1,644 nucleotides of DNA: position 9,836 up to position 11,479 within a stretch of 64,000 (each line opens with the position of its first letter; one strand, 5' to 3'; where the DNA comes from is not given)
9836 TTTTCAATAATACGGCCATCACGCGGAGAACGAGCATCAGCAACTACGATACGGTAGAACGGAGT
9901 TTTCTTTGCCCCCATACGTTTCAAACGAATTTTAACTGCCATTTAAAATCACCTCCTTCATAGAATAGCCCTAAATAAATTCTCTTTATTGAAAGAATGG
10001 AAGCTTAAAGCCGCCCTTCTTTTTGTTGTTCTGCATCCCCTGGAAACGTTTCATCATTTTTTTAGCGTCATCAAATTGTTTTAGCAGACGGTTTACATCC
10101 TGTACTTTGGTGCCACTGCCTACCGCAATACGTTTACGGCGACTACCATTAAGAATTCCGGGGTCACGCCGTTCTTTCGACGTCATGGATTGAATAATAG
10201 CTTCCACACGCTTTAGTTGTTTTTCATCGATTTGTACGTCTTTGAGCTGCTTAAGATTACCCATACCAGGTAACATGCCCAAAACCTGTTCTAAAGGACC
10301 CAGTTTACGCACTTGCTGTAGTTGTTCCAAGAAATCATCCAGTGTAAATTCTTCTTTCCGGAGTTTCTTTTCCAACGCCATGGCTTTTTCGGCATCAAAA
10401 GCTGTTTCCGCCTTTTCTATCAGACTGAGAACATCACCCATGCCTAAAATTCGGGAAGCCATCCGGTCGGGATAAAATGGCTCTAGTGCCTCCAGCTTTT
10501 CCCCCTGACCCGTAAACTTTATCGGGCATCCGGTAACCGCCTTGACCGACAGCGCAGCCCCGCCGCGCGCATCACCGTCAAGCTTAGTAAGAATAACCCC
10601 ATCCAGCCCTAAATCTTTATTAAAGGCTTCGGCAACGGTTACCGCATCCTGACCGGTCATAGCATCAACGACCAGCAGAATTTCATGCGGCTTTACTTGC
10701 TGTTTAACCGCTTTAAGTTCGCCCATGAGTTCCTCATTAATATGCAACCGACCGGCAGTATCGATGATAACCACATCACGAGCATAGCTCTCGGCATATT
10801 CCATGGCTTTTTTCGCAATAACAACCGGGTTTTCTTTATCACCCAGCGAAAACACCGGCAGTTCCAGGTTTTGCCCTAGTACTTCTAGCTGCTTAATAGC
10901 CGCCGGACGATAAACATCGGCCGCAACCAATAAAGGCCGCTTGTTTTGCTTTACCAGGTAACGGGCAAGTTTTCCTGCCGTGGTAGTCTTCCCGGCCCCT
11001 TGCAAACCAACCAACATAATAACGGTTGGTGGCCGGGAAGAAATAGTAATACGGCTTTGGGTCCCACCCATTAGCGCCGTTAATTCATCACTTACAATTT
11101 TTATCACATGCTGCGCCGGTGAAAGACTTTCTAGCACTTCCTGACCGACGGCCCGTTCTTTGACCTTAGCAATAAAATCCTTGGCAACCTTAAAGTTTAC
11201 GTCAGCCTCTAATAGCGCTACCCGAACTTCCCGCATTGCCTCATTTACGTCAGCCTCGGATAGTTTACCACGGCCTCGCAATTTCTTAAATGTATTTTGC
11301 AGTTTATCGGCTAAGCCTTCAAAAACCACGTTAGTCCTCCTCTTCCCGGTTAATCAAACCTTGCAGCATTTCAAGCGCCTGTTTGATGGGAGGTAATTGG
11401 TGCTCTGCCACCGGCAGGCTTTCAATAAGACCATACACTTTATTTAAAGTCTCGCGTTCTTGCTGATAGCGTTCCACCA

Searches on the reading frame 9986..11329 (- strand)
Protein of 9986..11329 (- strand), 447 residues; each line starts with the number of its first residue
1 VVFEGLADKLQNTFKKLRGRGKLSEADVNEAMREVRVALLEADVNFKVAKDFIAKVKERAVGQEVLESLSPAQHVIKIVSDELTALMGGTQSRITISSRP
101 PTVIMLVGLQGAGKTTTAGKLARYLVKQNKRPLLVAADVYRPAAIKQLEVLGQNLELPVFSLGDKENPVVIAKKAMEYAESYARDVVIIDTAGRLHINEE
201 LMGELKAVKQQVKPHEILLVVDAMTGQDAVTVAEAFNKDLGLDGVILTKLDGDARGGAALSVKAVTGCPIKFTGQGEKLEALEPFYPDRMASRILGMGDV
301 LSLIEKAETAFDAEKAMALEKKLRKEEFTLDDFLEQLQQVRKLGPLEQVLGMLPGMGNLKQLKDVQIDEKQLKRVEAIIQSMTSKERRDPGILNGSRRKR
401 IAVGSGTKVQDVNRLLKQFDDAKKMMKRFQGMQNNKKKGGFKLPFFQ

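Call 21: search_protein_families(library=pfam, proteins=[window:9986-11329:-], max_evalue=0.00001)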
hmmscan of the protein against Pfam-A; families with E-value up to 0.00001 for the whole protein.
window:9986-11329:- (447 aa): 5 families
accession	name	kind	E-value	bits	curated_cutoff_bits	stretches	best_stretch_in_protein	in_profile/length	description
PF00448.28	SRP54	-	1.9e-77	259.8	22.7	1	101-296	1-196/196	SRP54-type protein, GTPase domain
PF02978.25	SRP_SPB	-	1.2e-37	128.6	27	1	327-426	1-91/91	Signal peptide binding domain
PF02881.24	SRP54_N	-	1e-23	83.8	22.4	1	6-83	1-75/75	SRP54-type protein, helical bundle domain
PF13401.12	AAA_22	-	8.6e-07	29.8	27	1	102-210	6-109/130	AAA domain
PF01656.29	CbiA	-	1.9e-06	28.3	25.4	0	111-255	9-88/125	CobQ/CobB/MinD/ParA nucleotide binding domain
